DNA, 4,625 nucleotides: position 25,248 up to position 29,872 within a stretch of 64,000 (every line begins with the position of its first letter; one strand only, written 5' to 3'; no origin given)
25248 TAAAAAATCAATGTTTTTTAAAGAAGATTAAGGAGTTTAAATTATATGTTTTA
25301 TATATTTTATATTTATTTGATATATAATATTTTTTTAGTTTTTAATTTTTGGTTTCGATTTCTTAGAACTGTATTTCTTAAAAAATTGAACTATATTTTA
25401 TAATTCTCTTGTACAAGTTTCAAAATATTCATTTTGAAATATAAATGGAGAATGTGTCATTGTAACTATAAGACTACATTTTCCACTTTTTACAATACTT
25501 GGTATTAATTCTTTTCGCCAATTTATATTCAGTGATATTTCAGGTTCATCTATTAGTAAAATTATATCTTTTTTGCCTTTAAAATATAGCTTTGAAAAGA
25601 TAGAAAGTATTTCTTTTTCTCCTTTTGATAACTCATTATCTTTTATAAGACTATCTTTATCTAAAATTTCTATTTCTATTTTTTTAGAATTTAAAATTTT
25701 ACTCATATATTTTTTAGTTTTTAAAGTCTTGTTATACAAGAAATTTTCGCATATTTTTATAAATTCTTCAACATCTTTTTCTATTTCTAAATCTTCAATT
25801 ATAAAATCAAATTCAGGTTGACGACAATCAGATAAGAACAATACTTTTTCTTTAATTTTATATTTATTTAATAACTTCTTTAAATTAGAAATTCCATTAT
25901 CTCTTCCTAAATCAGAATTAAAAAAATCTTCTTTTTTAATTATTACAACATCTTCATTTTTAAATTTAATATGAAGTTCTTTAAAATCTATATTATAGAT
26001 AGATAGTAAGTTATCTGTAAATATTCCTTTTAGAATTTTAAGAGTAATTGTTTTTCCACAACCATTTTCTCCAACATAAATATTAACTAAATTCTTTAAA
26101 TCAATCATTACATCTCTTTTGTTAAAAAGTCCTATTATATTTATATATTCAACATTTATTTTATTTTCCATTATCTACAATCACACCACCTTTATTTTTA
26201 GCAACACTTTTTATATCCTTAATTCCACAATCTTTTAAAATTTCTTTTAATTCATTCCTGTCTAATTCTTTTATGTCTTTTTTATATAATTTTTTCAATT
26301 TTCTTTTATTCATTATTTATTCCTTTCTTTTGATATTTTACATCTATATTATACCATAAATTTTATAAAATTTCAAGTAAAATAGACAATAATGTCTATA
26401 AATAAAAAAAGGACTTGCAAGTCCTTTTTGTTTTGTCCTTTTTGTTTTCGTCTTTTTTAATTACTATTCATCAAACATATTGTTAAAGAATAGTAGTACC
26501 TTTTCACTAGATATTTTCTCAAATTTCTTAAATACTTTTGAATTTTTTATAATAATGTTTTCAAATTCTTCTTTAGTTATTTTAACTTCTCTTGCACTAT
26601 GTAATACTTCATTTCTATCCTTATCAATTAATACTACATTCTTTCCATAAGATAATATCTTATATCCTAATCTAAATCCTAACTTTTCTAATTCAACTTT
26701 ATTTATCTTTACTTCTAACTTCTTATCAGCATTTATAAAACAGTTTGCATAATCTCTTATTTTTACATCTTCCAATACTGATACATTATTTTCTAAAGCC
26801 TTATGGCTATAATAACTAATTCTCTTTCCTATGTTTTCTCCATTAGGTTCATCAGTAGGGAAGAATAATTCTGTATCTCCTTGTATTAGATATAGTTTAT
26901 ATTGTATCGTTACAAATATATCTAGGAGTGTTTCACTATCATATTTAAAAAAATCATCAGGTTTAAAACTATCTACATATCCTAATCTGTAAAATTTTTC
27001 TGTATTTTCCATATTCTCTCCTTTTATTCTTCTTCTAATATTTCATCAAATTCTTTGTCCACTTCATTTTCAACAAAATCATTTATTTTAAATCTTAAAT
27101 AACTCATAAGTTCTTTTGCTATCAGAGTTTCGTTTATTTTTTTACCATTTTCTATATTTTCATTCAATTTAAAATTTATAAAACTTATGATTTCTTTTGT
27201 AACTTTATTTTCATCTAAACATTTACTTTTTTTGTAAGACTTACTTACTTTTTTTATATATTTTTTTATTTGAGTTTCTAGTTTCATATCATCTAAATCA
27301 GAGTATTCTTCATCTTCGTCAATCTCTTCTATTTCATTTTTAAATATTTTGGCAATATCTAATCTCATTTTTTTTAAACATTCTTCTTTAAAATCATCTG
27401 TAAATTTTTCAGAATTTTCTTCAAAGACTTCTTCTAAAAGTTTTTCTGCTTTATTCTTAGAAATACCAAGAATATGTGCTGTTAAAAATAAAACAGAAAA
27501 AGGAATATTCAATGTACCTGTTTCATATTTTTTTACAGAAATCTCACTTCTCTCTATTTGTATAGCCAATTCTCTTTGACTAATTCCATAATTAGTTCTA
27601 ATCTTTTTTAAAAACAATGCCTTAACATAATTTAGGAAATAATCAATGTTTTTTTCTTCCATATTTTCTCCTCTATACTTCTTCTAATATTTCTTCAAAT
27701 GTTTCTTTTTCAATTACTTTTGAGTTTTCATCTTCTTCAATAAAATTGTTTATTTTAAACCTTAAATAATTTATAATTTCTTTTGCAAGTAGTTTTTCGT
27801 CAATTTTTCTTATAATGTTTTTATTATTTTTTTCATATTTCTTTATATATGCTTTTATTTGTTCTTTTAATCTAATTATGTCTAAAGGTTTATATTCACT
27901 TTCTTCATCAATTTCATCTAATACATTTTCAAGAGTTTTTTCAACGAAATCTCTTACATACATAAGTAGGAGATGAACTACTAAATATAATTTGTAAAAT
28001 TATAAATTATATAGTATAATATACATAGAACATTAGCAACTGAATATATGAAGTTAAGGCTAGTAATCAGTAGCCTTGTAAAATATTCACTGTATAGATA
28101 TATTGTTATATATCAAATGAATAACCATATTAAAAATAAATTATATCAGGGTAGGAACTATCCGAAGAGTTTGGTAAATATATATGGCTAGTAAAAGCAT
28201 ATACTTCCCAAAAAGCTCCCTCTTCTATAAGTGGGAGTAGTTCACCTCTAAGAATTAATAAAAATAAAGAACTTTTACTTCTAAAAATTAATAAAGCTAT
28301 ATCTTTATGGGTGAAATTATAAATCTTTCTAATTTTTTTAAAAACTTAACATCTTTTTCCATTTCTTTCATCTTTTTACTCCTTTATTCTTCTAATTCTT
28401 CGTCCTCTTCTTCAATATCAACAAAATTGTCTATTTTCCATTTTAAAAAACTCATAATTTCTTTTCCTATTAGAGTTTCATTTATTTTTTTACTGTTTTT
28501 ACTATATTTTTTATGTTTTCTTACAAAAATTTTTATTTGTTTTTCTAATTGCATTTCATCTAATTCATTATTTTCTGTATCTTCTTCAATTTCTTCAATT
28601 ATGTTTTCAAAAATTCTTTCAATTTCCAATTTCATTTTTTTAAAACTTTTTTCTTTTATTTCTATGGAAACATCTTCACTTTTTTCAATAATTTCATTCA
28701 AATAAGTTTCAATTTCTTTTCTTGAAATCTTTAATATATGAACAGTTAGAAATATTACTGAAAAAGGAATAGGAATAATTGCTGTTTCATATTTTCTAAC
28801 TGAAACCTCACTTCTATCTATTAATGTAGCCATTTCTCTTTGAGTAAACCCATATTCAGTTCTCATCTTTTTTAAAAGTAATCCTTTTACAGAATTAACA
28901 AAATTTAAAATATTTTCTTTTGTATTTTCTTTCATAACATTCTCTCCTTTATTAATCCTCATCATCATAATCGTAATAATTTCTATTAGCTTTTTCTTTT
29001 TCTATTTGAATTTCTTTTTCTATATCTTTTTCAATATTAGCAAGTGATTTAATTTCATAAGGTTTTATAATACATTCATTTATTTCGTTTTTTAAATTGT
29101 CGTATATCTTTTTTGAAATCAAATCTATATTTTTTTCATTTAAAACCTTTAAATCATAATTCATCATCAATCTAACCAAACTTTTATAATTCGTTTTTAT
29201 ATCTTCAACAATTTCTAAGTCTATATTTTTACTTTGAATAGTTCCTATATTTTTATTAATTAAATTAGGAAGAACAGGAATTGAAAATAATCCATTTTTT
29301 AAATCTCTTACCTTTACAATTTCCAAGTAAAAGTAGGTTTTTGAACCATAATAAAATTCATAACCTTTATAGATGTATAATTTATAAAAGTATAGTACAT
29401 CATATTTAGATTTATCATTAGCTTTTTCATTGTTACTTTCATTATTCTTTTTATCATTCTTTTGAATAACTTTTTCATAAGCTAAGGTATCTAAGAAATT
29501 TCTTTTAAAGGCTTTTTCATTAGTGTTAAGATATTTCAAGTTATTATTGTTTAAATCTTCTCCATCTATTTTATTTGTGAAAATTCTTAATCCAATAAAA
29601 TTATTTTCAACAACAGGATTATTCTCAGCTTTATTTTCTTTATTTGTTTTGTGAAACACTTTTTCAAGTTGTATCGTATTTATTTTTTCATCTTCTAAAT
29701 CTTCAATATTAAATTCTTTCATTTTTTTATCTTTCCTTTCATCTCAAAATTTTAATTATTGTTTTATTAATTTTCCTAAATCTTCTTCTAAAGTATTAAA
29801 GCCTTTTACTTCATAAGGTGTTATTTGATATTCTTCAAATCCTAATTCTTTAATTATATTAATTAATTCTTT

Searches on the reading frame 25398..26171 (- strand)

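Call 25: search_protein_families(library=pfam, proteins=[window:25398-26171:-], max_evalue=0.001)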
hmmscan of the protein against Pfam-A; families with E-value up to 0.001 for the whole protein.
window:25398-26171:- (257 aa): 4 families
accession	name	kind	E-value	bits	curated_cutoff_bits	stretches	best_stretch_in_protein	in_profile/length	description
PF13304.12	AAA_21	-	6.5e-12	46.6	27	1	179-244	236-302/304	AAA domain, putative AbiEii toxin, Type IV TA system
PF13175.12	AAA_15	-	4.9e-10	40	32.1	1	104-244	232-373/374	AAA ATPase domain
PF00005.33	ABC_tran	-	2.1e-08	35.3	25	1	33-210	17-135/137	ABC transporter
PF02463.25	SMC_N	-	2.7e-05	24.2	40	0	144-243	111-200/220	RecF/RecN/SMC N terminal domain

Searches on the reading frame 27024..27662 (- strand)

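Call 25: search_protein_families(library=pfam, proteins=[window:27024-27662:-], max_evalue=0.001)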
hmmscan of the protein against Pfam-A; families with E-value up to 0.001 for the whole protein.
window:27024-27662:- (212 aa): 1 family
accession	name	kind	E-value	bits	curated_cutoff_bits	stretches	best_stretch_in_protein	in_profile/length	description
PF01381.28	HTH_3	-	0.00093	19.6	23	0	18-68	1-51/55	Helix-turn-helix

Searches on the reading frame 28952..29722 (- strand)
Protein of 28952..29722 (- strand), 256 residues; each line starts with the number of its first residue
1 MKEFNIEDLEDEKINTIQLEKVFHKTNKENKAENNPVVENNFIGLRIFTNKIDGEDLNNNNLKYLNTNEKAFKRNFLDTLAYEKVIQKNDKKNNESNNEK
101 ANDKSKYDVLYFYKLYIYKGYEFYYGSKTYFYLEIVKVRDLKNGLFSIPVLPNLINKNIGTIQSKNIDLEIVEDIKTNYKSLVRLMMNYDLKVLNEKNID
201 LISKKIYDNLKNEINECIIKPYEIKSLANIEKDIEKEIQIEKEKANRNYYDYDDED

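Call 20: find_encoding_contigs(protein=window:28952-29722:-, flank=10000, max_places=2)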
Protein window:28952-29722:- (256 aa): no gene with exactly this product is on record in the collection.

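Call 25: search_protein_families(library=pfam, proteins=[window:28952-29722:-], max_evalue=0.001)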
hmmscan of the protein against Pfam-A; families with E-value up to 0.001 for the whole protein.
window:28952-29722:- (256 aa): 0 families
